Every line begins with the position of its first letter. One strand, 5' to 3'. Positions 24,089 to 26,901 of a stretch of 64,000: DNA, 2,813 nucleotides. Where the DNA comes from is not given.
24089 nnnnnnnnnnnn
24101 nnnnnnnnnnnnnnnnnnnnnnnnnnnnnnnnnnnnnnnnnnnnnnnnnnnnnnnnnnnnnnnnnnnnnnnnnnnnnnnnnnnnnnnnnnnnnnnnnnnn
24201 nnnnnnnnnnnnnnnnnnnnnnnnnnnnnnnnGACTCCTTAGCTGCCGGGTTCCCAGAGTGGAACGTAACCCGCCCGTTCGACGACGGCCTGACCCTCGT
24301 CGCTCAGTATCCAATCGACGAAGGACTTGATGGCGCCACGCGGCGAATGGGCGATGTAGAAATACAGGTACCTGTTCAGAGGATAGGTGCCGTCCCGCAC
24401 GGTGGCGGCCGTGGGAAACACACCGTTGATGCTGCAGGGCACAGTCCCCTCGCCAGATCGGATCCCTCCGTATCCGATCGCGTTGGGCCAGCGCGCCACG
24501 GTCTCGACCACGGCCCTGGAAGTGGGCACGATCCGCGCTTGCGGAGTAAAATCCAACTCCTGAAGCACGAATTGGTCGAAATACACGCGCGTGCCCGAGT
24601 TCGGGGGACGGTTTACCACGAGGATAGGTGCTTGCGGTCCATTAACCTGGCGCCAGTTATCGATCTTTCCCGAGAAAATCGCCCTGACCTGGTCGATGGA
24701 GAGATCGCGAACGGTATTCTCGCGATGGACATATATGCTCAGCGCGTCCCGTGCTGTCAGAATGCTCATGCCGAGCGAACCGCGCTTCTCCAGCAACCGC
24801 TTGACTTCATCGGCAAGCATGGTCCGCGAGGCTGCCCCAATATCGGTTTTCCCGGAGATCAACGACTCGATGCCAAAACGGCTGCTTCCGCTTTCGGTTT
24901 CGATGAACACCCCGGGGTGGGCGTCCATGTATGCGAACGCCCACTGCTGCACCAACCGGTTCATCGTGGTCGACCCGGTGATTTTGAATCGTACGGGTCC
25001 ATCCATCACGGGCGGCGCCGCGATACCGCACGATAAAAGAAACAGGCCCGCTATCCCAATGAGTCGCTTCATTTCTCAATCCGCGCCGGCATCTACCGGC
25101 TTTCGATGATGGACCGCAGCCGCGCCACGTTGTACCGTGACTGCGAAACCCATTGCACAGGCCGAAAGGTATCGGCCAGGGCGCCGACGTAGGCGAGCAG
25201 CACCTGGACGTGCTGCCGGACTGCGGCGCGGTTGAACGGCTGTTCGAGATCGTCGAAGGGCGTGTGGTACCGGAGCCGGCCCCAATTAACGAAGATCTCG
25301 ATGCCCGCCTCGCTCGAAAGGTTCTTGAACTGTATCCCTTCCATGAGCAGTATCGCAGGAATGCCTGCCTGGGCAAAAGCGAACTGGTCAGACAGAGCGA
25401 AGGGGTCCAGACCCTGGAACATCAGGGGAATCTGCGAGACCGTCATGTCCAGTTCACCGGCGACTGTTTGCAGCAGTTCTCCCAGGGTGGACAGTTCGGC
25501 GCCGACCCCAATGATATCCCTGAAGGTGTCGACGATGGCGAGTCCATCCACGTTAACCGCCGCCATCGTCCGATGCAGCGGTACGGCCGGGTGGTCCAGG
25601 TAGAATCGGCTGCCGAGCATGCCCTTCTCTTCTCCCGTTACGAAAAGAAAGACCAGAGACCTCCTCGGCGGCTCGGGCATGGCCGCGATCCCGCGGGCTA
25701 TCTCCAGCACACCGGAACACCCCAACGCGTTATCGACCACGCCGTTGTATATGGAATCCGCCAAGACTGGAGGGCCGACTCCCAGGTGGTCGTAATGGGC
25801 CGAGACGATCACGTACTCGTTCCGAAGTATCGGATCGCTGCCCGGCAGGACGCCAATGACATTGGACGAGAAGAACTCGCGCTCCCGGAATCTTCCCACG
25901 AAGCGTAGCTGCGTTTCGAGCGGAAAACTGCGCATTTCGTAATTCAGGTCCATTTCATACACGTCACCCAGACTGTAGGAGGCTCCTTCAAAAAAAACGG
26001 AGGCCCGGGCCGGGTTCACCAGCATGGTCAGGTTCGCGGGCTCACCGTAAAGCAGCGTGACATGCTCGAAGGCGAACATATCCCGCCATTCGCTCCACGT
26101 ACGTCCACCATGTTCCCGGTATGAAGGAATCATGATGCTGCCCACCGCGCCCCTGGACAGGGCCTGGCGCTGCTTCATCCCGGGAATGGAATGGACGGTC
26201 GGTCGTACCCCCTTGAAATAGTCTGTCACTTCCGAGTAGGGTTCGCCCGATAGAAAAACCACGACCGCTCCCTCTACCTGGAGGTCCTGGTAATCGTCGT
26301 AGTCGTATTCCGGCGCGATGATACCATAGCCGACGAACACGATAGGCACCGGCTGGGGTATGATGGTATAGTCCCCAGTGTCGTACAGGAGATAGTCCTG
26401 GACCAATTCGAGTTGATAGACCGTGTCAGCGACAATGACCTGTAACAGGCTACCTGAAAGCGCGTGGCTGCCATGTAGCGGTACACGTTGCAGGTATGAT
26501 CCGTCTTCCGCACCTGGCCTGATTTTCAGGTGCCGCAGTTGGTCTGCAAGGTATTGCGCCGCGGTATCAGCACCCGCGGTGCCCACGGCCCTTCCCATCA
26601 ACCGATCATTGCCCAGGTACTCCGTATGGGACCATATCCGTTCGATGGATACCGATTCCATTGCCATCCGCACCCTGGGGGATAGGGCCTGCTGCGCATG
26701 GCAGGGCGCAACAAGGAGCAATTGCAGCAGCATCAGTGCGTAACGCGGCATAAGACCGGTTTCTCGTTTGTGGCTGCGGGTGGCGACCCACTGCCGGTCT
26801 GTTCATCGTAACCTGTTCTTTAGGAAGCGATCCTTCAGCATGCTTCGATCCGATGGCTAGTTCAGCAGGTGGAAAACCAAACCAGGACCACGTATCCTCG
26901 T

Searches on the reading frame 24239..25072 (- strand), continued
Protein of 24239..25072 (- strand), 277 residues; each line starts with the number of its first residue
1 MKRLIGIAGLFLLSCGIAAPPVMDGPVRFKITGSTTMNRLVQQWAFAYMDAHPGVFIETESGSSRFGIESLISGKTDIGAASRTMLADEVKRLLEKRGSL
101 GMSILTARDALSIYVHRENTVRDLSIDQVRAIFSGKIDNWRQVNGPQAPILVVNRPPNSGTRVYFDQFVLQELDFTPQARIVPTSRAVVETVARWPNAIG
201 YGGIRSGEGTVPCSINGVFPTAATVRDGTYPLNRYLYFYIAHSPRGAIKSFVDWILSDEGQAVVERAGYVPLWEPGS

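Call 85: search_dna_similar(query=window:24239-25072:-, collection=plasmids, mode=protein, max_evalue=1e-20, max_rows=15)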
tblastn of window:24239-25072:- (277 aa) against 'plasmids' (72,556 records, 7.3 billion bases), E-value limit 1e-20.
Records with a match: 31; places in all: 38; records where one place covers at least 80% of the query: 31.
Best place of each record, by identity: <60% 31.
By first word of the organism name: Vibrio 7; Salinivibrio 2; Nostoc 2; Leptospira 2; Photobacterium 2; Bacillus 2; Ilyobacter 1; Pseudanabaena 1; Parabacteroides 1; Phocaeicola 1; and 10 more.
By predicted mobility (MOB-suite, as given by PLSDB): non-mobilizable 29; mobilizable 1; conjugative 1.
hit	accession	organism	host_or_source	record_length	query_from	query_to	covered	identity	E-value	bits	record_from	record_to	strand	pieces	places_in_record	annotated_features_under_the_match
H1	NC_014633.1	Ilyobacter polytropus DSM 2926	marine mud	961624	30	271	87%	36.1%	1e-38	150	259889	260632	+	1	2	phosphate ABC transporter substrate-binding protein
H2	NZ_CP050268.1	Salinivibrio costicola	single cell,Fermented shrimp paste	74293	11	275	96%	32.2%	2e-25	112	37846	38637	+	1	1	phosphate ABC transporter substrate-binding protein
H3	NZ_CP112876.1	Pseudanabaena galeata CCNP1313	-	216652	14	272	94%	32.7%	3e-31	129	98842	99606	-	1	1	phosphate ABC transporter substrate-binding protein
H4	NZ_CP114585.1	Salinivibrio proteolyticus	-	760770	11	275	96%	31.8%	9e-25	110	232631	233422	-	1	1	phosphate ABC transporter substrate-binding protein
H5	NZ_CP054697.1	Nostoc edaphicum CCNP1411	-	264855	10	272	95%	32.0%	3e-33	135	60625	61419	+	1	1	phosphate ABC transporter substrate-binding protein | hypothetical protein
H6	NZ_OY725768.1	Parabacteroides distasonis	-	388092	30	272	88%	34.0%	1e-33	136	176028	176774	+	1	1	PstS family phosphate ABC transporter substrate-binding protein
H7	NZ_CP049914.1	Vibrio sp. HDW18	Anodonta arcaeformis,single bacterial ...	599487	1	270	97%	30.4%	2e-31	130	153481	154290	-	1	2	phosphate ABC transporter substrate-binding protein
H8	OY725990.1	Phocaeicola massiliensis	-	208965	30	272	88%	33.2%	4e-32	132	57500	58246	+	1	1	record has no annotation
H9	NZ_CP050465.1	Vibrio campbellii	single cell,seawater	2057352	12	272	94%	30.9%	6e-28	119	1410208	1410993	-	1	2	none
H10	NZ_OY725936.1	Bacteroides finegoldii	-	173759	30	272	88%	32.9%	2e-32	132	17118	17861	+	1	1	PstS family phosphate ABC transporter substrate-binding protein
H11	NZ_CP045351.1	Vibrio aquimaris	pure culture,Non-filtered water from ...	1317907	1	272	98%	28.7%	7e-29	122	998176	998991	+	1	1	none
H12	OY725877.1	Subdoligranulum variabile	-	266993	28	272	88%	31.7%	7e-30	125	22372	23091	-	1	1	none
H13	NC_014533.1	Gloeothece verrucosa PCC 7822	fresh water in rice field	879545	7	271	96%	29.0%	7e-31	128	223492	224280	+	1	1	phosphate ABC transporter substrate-binding protein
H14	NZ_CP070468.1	Pseudomonas aeruginosa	Homo sapiens,blood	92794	33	272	87%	31.9%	2e-30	127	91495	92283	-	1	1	pstS: phosphate ABC transporter substrate-binding protein PstS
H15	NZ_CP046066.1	Vibrio sp. THAF191d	pure culture,Surface of a polyethylene ...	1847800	1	272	98%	28.0%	3e-27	117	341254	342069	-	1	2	none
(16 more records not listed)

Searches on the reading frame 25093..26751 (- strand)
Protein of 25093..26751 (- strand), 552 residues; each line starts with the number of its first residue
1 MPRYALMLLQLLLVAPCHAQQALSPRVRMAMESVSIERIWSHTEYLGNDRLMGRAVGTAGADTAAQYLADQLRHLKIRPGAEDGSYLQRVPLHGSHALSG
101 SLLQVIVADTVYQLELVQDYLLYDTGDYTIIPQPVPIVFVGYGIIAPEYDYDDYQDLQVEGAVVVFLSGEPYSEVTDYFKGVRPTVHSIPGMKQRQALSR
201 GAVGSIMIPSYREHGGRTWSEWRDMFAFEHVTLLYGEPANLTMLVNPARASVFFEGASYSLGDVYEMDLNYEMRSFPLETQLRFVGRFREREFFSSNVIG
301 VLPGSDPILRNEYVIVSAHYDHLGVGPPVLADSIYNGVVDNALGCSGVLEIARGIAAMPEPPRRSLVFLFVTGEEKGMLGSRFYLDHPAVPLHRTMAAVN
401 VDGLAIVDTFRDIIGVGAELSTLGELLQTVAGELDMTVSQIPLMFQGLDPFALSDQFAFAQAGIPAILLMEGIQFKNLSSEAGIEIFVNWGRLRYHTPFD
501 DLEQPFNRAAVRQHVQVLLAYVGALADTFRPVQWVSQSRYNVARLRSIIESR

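Call 3: search_protein_families(library=pfam, proteins=[window:25093-26751:-], max_evalue=0.01)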
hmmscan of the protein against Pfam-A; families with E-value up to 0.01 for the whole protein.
window:25093-26751:- (552 aa): 2 families
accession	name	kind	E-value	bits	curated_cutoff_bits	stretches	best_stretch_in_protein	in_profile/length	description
PF04389.22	Peptidase_M28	-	1.6e-39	136.1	21.3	1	297-521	1-192/193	Peptidase family M28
PF01546.33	Peptidase_M20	-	0.00047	20.6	24.6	1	337-389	32-82/206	Peptidase family M20/M25/M40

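Call 4: search_protein_families(library=ncbifam, proteins=[window:25093-26751:-], max_evalue=0.01)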
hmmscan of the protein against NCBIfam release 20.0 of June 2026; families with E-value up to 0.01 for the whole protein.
window:25093-26751:- (552 aa): 1 family
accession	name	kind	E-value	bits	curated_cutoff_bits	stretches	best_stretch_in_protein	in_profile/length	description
NF045908.1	AminopepLapALeg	equivalog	0.002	17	600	0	314-387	207-272/396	aminopeptidase LapA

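Call 46: search_solved_structures(query=window:25093-26751:-, max_evalue=0.01, show_alignments=1)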
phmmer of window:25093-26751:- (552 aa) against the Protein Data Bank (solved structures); distinct sequences matched with E-value up to 0.01: 10.
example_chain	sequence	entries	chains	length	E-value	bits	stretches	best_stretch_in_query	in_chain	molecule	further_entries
3b3t_A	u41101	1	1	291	1.3e-06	30.5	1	296-471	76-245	Bacterial leucyl aminopeptidase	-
3b35_A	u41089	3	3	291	2.6e-06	29.6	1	296-471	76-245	Bacterial leucyl aminopeptidase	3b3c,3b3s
1amp_A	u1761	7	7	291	6.6e-06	28.2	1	296-471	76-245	AMINOPEPTIDASE | PROTEIN (AMINOPEPTIDASE) | BACTERIAL LEUCYL AMINOPEPTIDASE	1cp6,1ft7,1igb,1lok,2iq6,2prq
1rtq_A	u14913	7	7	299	7e-06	28.1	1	296-471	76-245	Bacterial leucyl aminopeptidase | Aminopeptidase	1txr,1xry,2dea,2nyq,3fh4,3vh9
3b3v_A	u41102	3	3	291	1.6e-05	27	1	296-471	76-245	Bacterial leucyl aminopeptidase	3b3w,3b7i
2anp_A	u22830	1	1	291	3.2e-05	26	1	296-471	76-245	leucyl aminopeptidase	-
6hc6_A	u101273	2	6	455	7.6e-05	24.7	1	295-402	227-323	Aminopeptidase YwaD | Aminopeptidase Y (Arg Lys Leu preference)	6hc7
1cp7_A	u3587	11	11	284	0.00053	22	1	296-394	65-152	AMINOPEPTIDASE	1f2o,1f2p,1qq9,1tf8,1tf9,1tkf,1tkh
3iib_A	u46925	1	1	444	0.0013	20.6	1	285-395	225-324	Peptidase M28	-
4twe_A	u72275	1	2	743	0.0036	19.2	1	274-405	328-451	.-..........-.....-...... acidic dipeptidase-like protein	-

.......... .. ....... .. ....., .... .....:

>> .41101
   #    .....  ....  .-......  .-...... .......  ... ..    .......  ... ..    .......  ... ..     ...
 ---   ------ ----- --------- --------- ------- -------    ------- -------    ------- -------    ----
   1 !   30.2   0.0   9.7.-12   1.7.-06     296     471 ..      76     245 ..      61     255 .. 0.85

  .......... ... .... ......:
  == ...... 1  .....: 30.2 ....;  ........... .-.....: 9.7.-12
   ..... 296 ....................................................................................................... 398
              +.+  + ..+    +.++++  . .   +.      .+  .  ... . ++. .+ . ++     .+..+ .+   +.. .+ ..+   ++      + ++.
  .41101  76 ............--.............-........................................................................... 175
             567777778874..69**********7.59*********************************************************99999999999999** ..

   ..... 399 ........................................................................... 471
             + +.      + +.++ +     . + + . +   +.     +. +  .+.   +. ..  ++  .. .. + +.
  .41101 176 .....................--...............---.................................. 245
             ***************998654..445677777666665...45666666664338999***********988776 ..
